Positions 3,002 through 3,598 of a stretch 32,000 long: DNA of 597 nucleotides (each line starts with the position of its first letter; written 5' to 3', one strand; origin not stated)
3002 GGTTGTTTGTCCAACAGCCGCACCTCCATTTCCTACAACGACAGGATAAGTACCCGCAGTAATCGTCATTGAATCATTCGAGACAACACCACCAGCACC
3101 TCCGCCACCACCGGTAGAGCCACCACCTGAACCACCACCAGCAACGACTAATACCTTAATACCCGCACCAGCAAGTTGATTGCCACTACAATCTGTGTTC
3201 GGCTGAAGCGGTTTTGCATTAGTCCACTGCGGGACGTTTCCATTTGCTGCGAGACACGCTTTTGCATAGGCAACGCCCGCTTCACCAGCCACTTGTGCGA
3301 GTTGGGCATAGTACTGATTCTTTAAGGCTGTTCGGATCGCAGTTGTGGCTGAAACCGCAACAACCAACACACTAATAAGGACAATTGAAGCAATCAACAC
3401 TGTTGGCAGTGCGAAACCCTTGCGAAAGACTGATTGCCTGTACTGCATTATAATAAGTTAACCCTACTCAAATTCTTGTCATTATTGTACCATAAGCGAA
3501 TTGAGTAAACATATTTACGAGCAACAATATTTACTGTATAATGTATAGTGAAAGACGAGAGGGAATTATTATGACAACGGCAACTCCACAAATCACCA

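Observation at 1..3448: Unlisted ORF of at least 1,149 codons: glycine-rich three-module protein on a minor-pilin-type N-terminus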

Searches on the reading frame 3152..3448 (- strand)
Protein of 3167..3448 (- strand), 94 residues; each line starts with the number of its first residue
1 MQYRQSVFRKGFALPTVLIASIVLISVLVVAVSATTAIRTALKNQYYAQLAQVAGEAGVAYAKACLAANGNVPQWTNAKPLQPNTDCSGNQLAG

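Call 7: search_protein_families(library=pfam, proteins=[window:3167-3448:-], max_evalue=10)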
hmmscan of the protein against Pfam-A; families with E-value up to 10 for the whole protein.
seq(94 aa): 1 family
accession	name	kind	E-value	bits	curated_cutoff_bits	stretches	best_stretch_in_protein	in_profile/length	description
PF20520.3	Ac45-VOA1_TM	-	0.0076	16.4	25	1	17-40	10-33/39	V0 complex accessory subunit Ac45/VOA1 transmembrane domain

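Call 29: search_solved_structures(query=A2, max_evalue=10, show_alignments=3)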
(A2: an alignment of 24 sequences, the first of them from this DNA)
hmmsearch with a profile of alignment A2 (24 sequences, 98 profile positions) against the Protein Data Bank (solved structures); distinct sequences matched with E-value up to 10: 6.
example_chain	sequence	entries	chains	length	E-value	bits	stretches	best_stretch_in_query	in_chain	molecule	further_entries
4g6a_C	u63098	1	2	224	0.39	14.2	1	35-78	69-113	AP33 Heavy Chain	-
4gag_H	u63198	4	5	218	0.57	13.7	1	35-75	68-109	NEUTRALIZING ANTIBODY AP33 HEAVY CHAIN | Fab heavy chain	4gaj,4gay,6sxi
3ks0_H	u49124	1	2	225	0.59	13.6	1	35-83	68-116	Fragment Antigen Binding B2B4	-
6pyd_H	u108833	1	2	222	0.75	13.3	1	35-83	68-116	3E9 anti-marinobufagenin antibody Fab heavy chain, recloned with human IgG4 C region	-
2kdc_A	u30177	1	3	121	4.9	10.7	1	16-58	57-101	Diacylglycerol kinase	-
3ze4_A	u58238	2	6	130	6.5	10.3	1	16-58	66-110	DIACYLGLYCEROL KINASE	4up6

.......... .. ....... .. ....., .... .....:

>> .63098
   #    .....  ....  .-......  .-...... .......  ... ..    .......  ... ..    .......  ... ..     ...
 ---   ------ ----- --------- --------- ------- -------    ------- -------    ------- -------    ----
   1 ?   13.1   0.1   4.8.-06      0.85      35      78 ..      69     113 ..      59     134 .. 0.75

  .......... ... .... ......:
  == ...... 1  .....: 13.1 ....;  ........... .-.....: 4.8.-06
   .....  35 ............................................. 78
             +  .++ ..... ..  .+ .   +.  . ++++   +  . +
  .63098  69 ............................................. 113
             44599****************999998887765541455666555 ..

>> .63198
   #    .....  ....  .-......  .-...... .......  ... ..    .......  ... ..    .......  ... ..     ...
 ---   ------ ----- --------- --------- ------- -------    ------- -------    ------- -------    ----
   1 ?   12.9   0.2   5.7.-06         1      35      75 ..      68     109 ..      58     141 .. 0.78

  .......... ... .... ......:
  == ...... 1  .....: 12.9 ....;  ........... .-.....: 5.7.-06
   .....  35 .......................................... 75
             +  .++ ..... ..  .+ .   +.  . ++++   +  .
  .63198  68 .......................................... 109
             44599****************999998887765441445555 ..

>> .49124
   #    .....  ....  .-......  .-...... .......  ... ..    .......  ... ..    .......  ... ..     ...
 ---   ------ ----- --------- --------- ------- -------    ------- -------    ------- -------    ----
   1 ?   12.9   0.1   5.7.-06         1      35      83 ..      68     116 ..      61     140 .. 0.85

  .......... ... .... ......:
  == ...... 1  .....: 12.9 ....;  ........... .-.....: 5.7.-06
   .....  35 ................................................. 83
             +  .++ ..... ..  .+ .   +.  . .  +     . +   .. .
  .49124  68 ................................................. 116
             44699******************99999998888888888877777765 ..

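Call 30: search_protein_families(library=pfam, alignment_id=A2, max_evalue=10)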
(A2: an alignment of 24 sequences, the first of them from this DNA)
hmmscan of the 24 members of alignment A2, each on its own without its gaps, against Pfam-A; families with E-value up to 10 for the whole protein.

A. member 1, seq(98 aa): 1 family
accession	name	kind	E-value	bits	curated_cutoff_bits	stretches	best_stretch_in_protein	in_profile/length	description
PF20520.3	Ac45-VOA1_TM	-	0.0082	16.3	25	1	16-39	10-33/39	V0 complex accessory subunit Ac45/VOA1 transmembrane domain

B. families by the number of members that match (of 24 scanned): 7 families
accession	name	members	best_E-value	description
PF20520.3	Ac45-VOA1_TM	17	0.00035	V0 complex accessory subunit Ac45/VOA1 transmembrane domain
PF13179.11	DUF4006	15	0.0029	Family of unknown function (DUF4006)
PF19295.5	SufBD_N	3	0.072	SufBD protein N-terminal region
PF19657.4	DUF6160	1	0.048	Family of unknown function (DUF6160)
PF12729.13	4HB_MCP_1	1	0.097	Four helix bundle sensory module for signal transduction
PF17087.10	HHV-5_US34A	1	0.11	Herpesvirus US34A protein family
PF14341.11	PilX_N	1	7.4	PilX N-terminal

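Call 50: find_related_loci(query=A2, collection=genome_contigs, flank=10000)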
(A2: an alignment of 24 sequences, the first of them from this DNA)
Query A2 (98 aa) in genome_contigs; peptide patterns used: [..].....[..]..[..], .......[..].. (x = any residue, [..] = any of these).
187 stretches matched a pattern; 117 encode a relative of the query (tblastn E <= 1e-3); the best 80 are kept; 80 distinct loci.
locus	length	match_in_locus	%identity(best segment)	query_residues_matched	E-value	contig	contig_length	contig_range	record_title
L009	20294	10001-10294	87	1-98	1e-55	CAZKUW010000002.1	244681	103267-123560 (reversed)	MAG TPA_asm: uncultured Candidatus Saccharibacteria bacterium isolate SRP292972_co3_77 genome assembly, contig: NODE_71_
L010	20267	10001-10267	78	3-91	9e-45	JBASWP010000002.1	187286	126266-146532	MAG: Candidatus Microsaccharimonas sp. isolate MFD03231_ilm_asm_bin55 k127_131287, whole genome shotgun sequence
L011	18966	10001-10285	74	3-97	6e-45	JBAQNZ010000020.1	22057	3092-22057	MAG: Candidatus Microsaccharimonas sp. isolate MFD12002_ilm_asm_bin22 k127_13233, whole genome shotgun sequence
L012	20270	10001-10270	73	4-93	2e-42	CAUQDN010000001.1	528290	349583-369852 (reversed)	MAG TPA_asm: uncultured Candidatus Saccharibacteria bacterium isolate ERR9968982_bin.11_MetaWRAP_v1.3_MAG genome assembl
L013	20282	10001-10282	67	4-97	5e-42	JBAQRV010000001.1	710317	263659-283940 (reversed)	MAG: Candidatus Microsaccharimonas sp. isolate MFD12000_ilm_asm_bin21 k127_2025, whole genome shotgun sequence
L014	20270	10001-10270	73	8-97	4e-41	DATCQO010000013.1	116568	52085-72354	MAG TPA_asm: Candidatus Microsaccharimonas sp. isolate SMAG_U7255 k141_137040, whole genome shotgun sequence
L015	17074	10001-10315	64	2-97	3e-41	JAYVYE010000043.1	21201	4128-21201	MAG: Candidatus Microsaccharimonas sp. isolate GL85_UP_concoct_164 GL85_UP_concoct_164_42, whole genome shotgun sequence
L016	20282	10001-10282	71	1-97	5e-41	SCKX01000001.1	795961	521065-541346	MAG: Candidatus Microsaccharimonas sossegonensis isolate AMD02 draft003, whole genome shotgun sequence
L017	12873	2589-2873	69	3-97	4e-40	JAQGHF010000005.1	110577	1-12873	MAG: Candidatus Saccharibacteria bacterium isolate RYN_426 scaffold_950471, whole genome shotgun sequence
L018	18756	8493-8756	68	3-90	4e-40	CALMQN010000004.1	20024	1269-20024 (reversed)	MAG TPA_asm: uncultured bacterium isolate SRR5676477_bin.49_CONCOCT_v1.1_MAG genome assembly, contig: ERZ724547.338, who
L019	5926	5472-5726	76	9-93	2e-39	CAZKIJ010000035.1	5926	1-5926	MAG TPA_asm: uncultured Candidatus Saccharibacteria bacterium isolate SRP093762_co1_173 genome assembly, contig: NODE_73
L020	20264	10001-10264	69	7-94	3e-39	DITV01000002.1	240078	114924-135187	MAG TPA_asm: Candidatus Saccharibacteria bacterium UBA6175 UBA6175_contig_17032, whole genome shotgun sequence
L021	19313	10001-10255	69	9-93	4e-39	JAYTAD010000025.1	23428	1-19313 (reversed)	MAG: Candidatus Saccharibacteria bacterium isolate GFS_1383 GFS_1383_24, whole genome shotgun sequence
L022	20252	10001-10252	74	8-91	4e-39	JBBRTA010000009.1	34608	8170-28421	MAG: Candidatus Saccharimonadales bacterium isolate La2_metabat2.168 La2_metabat2.168_K_2746436L34608_cov_16.9847, whole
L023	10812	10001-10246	73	10-91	8e-39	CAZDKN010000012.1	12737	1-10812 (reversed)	MAG TPA_asm: uncultured Candidatus Saccharimonas sp. isolate SRP062349_co2_266 genome assembly, contig: NODE_2677_length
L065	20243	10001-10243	62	8-88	5e-30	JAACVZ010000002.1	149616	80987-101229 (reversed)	MAG: Candidatus Saccharibacteria bacterium isolate CG_2015-01t_48_29 CG_2015-01t_curated_scaffold_18, whole genome shotg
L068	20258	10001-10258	57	9-94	3e-29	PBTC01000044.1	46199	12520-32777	MAG: Candidatus Saccharibacteria bacterium isolate NP70 MHASMcontig_176434, whole genome shotgun sequence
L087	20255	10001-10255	52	9-93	7e-25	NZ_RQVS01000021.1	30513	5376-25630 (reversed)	Gulosibacter macacae strain YIM 102482-1 Scaffold21, whole genome shotgun sequence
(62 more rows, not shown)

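Call 57: search_protein_families(library=pfam, proteins=[L065:4354-4812:-, L065:4865-5419:+, L065:6800-7654:+, L065:7651-9927:+, L065:9980-10921:+, L068:8696-9571:-, L068:9522-10034:-, L068:9956-12217:+, L068:12623-13603:+, L068:15023-15616:+], max_evalue=0.01)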
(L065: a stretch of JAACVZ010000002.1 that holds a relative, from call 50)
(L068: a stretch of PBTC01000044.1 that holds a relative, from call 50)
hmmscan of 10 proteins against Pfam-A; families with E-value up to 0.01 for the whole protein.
L065:4354-4812:- (152 aa): 2 families
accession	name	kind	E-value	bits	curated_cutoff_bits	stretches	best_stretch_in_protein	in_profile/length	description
PF07963.17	N_methyl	-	3.8e-07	29.8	21.2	1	9-32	3-26/27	Prokaryotic N-terminal methylation motif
PF25686.1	Betaherpes_U91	-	0.00041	20.3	27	1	8-74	8-76/157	Betaherpesvirus U91 protein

L065:4865-5419:+ (184 aa): 1 family
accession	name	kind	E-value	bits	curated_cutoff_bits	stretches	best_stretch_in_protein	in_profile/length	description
PF07963.17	N_methyl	-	6.9e-07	29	21.2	1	14-39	2-27/27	Prokaryotic N-terminal methylation motif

L065:6800-7654:+ (284 aa): 0 families

L065:7651-9927:+ (758 aa): 4 families
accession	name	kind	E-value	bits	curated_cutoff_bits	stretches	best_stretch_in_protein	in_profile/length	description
PF13385.13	Laminin_G_3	-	5.1e-24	85.6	27.6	1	589-750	1-151/151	Concanavalin A-like lectin/glucanases superfamily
PF07679.22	I-set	-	9.3e-07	29.3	23.7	1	132-214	1-86/90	Immunoglobulin I-set domain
PF07963.17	N_methyl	-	0.00013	21.8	21.2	1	1-26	1-26/27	Prokaryotic N-terminal methylation motif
PF13927.12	Ig_3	-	0.00048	21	30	1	132-205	2-78/78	Immunoglobulin domain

L065:9980-10921:+ (313 aa): 2 families
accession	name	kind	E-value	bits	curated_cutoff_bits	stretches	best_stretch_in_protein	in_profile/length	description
PF07484.17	Collar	-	2.2e-17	63.2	24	1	170-218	9-56/57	Phage Tail Collar Domain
PF21939.1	Gp10_C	-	3.5e-09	38.2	27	1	214-310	33-136/139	Baseplate structural protein Gp10, C-terminal domain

L068:8696-9571:- (291 aa): 1 family
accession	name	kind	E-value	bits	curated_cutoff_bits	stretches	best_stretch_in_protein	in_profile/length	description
PF07963.17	N_methyl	-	0.0019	18.2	21.2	1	15-27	2-14/27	Prokaryotic N-terminal methylation motif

L068:9522-10034:- (170 aa): 1 family
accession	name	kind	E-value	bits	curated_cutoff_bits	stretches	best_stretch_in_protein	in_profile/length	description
PF07963.17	N_methyl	-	1.9e-05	24.5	21.2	1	46-70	2-26/27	Prokaryotic N-terminal methylation motif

L068:9956-12217:+ (753 aa): 7 families
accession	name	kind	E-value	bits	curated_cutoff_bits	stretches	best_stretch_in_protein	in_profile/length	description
PF25390.1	WD40_RLD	-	4.3e-56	191.2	150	3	566-740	185-343/363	RCC1-like domain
PF00415.24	RCC1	-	4.9e-44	149.1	21.7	5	661-711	1-50/50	Regulator of chromosome condensation (RCC1) repeat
PF00652.28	Ricin_B_lectin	-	1e-24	87.6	29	1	442-564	6-126/126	Ricin-type beta-trefoil lectin domain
PF13540.12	RCC1_2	-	1.5e-24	85.5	22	4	699-727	2-30/30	Regulator of chromosome condensation (RCC1) repeat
PF14200.12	RicinB_lectin_2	-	3.6e-14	53.7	25.6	3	444-511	21-89/89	Ricin-type beta-trefoil lectin domain-like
PF25384.1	Alsin_RLD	-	4.2e-07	30.1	100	1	656-733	237-312/405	Alsin RCC1-like domain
PF20082.4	DUF6476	-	1.1e-06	28.9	24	0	683-718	40-75/91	Family of unknown function (DUF6476)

L068:12623-13603:+ (326 aa): 3 families
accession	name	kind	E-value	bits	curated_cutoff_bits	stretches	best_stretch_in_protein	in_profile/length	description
PF07963.17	N_methyl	-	0.00027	20.8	21.2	1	25-46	5-26/27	Prokaryotic N-terminal methylation motif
PF25686.1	Betaherpes_U91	-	0.00046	20.1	27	1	26-75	12-61/157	Betaherpesvirus U91 protein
PF14221.11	DUF4330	-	0.0049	17.4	27.6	1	25-89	12-69/167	Domain of unknown function (DUF4330)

L068:15023-15616:+ (197 aa): 1 family
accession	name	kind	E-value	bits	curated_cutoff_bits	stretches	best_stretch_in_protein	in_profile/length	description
PF07963.17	N_methyl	-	2.4e-06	27.3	21.2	1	25-48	3-26/27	Prokaryotic N-terminal methylation motif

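Call 70: find_homologous_proteins(query=L068:9956-12217:+, max_evalue=1e-10)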
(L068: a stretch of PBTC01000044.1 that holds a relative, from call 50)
Query L068:9956-12217:+ (753 aa): 1669 proteins with E <= 1e-10 among 8000 candidates; the best 120 are listed.
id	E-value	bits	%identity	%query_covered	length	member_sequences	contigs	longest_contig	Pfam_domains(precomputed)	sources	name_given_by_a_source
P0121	0.0e+0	1674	100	100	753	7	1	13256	PF00415.25,PF20082.5,PF13540.13,PF14200.13,PF25384.2,PF00652.29,PF25390.2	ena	-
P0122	0.0e+0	1503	88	100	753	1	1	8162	PF00415.25,PF13540.13,PF14200.13,PF25384.2,PF00652.29,PF25390.2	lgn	-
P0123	0.0e+0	1267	99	75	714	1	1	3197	PF00415.25,PF20082.5,PF13540.13,PF14200.13,PF25384.2,PF00652.29,PF25390.2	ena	-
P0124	0.0e+0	1143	69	96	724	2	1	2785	PF00415.25,PF20082.5,PF13540.13,PF14200.13,PF25384.2,PF00652.29,PF25390.2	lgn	-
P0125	0.0e+0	1116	66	98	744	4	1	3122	PF00415.25,PF20082.5,PF13540.13,PF14200.13,PF25384.2,PF00652.29,PF25390.2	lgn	-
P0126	0.0e+0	1112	67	97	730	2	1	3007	PF00415.25,PF20082.5,PF13540.13,PF14200.13,PF25384.2,PF00652.29,PF25390.2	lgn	-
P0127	0.0e+0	1097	66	98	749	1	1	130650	PF00415.25,PF20082.5,PF13540.13,PF14200.13,PF25384.2,PF00652.29,PF25390.2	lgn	-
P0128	0.0e+0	1089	66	98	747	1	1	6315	PF00415.25,PF20082.5,PF13540.13,PF14200.13,PF00652.29,PF25390.2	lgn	-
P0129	0.0e+0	1041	63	98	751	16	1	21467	PF00415.25,PF13540.13,PF14200.13,PF00652.29,PF25390.2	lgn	-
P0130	0.0e+0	1039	62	98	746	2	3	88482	PF00415.25,PF20082.5,PF13540.13,PF14200.13,PF00652.29,PF25390.2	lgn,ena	-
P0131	1.4e-292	991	59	100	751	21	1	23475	PF00415.25,PF20082.5,PF13540.13,PF14200.13,PF25384.2,PF00652.29,PF25390.2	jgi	-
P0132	3.4e-291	986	62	98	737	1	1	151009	PF00415.25,PF20082.5,PF13540.13,PF14200.13,PF25384.2,PF00652.29,PF25390.2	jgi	jgi:alpha-tubulin suppressor-like RCC1 family protein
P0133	6.4e-280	949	58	99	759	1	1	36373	PF00415.25,PF20082.5,PF13540.13,PF14200.13,PF00652.29,PF25390.2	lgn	-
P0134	2.4e-273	927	57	100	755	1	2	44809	PF00415.25,PF13540.13,PF14200.13,PF25384.2,PF00652.29,PF25390.2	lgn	-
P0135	1.7e-272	924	59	98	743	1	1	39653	PF00415.25,PF13540.13,PF14200.13,PF25384.2,PF00652.29,PF25390.2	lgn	-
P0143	1.8e-263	895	57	98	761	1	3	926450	PF00415.25,PF13540.13,PF14200.13,PF25384.2,PF00652.29,PF25390.2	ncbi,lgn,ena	-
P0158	9.3e-252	856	56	98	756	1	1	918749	PF00415.25,PF20082.5,PF13540.13,PF14200.13,PF25384.2,PF00652.29,PF25390.2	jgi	jgi:YD repeat-containing protein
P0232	4.9e-186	639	46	100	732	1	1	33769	PF00415.25,PF13540.13,PF14200.13,PF00652.29,PF25390.2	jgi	jgi:alpha-tubulin suppressor-like RCC1 family protein/Tfp pilus assembly protein PilV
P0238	1.0e-184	634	46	98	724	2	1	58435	PF00415.25,PF13540.13,PF00652.29,PF25390.2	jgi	jgi:alpha-tubulin suppressor-like RCC1 family protein/Tfp pilus assembly protein PilX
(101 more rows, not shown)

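Call 73: find_encoding_contigs(protein=P0143, flank=10000, max_places=1)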
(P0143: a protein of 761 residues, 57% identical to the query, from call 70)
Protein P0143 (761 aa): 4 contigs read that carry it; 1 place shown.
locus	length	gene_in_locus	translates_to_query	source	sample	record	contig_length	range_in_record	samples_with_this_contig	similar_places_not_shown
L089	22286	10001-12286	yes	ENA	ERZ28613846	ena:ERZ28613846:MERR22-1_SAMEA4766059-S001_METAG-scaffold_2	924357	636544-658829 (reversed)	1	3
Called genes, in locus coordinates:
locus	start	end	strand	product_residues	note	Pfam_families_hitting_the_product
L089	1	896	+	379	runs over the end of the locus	PF01594:AI-2E_transport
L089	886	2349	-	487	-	PF01406:tRNA-synt_1e, PF23493:CysS_C (weak)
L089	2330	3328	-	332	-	PF01368:DHH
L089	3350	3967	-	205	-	PF21176:RecR_HhH, PF13662:Toprim_4, PF01751:Toprim, PF21175:RecR_C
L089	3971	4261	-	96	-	PF02575:YbaB_DNA_bd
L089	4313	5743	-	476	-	PF13231:PMT_2 (weak)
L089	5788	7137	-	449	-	PF00772:DnaB, PF13481:AAA_25, PF03796:DnaB_C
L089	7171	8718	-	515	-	PF05496:RuvB_N (weak), PF13177:DNA_pol3_delta2, PF00004:AAA, PF07728:AAA_5 (weak), PF13173:AAA_14 (weak), PF13401:AAA_22 (faint), PF22608:DNAX_ATPase_lid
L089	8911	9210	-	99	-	-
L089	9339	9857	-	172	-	-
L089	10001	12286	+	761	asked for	PF25390:WD40_RLD, PF00415:RCC1, PF14200:RicinB_lectin_2 (weak), PF25390:WD40_RLD, PF00652:Ricin_B_lectin, PF14200:RicinB_lectin_2, PF00652:Ricin_B_lectin (weak), PF00415:RCC1, +2 more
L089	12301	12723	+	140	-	-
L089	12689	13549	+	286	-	-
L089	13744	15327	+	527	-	-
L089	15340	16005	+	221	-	-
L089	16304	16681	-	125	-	PF16320:Ribosomal_L12_N, PF00542:Ribosomal_L12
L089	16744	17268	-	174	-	PF00466:Ribosomal_L10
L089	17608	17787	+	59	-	-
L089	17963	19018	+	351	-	-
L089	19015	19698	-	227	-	PF02223:Thymidylate_kin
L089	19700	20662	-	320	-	PF22769:DCD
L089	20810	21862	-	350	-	PF02511:Thy1 (weak)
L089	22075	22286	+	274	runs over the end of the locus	-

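Call 74: find_encoding_contigs(protein=P0158, flank=10000, max_places=1)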
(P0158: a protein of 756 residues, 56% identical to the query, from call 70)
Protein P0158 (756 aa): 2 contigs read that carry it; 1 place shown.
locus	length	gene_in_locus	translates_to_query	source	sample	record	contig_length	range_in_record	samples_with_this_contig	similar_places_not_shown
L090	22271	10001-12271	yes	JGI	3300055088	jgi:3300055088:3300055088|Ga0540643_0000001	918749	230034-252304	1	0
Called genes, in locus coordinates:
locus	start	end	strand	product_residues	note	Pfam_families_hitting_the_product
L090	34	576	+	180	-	-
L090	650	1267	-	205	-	PF21176:RecR_HhH, PF13662:Toprim_4, PF01751:Toprim, PF21175:RecR_C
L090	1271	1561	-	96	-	PF02575:YbaB_DNA_bd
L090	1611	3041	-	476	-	PF13231:PMT_2 (weak)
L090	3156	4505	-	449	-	PF00772:DnaB, PF13481:AAA_25, PF03796:DnaB_C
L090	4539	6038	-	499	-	PF05496:RuvB_N (weak), PF06068:TIP49 (faint), PF13177:DNA_pol3_delta2, PF00004:AAA, PF07728:AAA_5 (weak), PF13173:AAA_14 (weak), PF13401:AAA_22 (weak), PF22608:DNAX_ATPase_lid, +2 more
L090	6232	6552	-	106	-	-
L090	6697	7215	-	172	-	-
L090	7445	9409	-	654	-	-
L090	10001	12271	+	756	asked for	PF14200:RicinB_lectin_2 (faint), PF13540:RCC1_2 (faint), PF25390:WD40_RLD, PF25384:Alsin_RLD (faint), PF00415:RCC1, PF00652:Ricin_B_lectin, PF25390:WD40_RLD, PF00415:RCC1, +1 more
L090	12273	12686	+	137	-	-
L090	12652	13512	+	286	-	-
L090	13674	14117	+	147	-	-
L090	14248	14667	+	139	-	-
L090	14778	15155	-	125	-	PF16320:Ribosomal_L12_N, PF00542:Ribosomal_L12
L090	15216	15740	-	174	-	PF00466:Ribosomal_L10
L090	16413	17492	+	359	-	-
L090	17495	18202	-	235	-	PF22769:DCD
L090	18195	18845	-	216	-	PF02223:Thymidylate_kin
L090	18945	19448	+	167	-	PF00186:DHFR_1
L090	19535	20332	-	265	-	PF00303:Thymidylat_synt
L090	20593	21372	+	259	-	-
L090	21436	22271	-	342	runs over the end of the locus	PF00687:Ribosomal_L1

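Call 75: find_encoding_contigs(protein=P0238, flank=10000, max_places=1)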
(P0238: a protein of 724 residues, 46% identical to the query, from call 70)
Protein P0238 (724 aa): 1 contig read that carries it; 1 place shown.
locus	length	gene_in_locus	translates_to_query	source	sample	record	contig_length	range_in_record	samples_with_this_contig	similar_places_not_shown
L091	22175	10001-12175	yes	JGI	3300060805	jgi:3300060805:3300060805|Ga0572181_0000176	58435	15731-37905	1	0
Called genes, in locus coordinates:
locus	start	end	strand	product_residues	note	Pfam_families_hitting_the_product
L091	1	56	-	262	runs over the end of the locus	-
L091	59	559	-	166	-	PF00293:NUDIX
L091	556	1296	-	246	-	-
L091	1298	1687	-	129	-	PF12643:MazG-like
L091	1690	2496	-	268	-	PF03372:Exo_endo_phos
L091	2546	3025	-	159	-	PF01668:SmpB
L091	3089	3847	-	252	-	PF00561:Abhydrolase_1, PF00975:Thioesterase (weak), PF06821:Ser_hydrolase (faint), PF12146:Hydrolase_4, PF12697:Abhydrolase_6, PF10230:LIDHydrolase (weak)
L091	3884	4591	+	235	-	PF00696:AA_kinase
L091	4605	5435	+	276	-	PF00561:Abhydrolase_1 (weak), PF12697:Abhydrolase_6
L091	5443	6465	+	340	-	PF13579:Glyco_trans_4_4 (weak), PF13439:Glyco_transf_4, PF00534:Glycos_transf_1, PF13692:Glyco_trans_1_4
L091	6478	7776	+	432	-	PF13439:Glyco_transf_4, PF13579:Glyco_trans_4_4, PF00534:Glycos_transf_1, PF13692:Glyco_trans_1_4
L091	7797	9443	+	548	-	PF00005:ABC_tran, PF02463:SMC_N (faint), PF13555:AAA_29 (faint), PF12848:ABC_tran_Xtn (weak), PF00005:ABC_tran, PF13304:AAA_21 (weak)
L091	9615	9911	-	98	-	PF00462:Glutaredoxin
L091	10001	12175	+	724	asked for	PF13540:RCC1_2 (faint), PF25390:WD40_RLD, PF00415:RCC1 (weak), PF00652:Ricin_B_lectin, PF25390:WD40_RLD, PF00415:RCC1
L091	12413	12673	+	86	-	PF09527:ATPase_gene1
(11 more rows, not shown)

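Call 86: search_protein_representatives(alignment_id=A2)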
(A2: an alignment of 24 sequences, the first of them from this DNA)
Query: 24 sequences, 98 profile positions. Proteins with E-value up to 0.001 (for the whole library): 776; up to 1e-10: 629; up to 1e-30: 132. The best 150 are listed.
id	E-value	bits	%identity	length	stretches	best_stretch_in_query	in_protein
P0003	5.3e-45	167.7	-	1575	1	3-97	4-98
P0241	2.8e-44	165.4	-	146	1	2-97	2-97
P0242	2.1e-43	162.7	-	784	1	3-97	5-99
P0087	2.5e-43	162.4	-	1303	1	7-96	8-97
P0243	6.5e-43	161.0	-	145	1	2-92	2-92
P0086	7.0e-43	161.0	-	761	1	3-95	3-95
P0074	2.5e-42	159.2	-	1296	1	7-96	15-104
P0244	3.0e-42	158.9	-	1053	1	4-97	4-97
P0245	8.2e-42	157.5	-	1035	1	6-96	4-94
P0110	8.3e-42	157.5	-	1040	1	7-96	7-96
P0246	1.2e-41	157.0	-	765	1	4-94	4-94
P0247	1.3e-41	156.9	-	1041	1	3-95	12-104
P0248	1.5e-41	156.7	-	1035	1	4-91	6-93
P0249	1.9e-41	156.4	-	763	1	4-97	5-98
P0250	3.8e-41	155.4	-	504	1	3-92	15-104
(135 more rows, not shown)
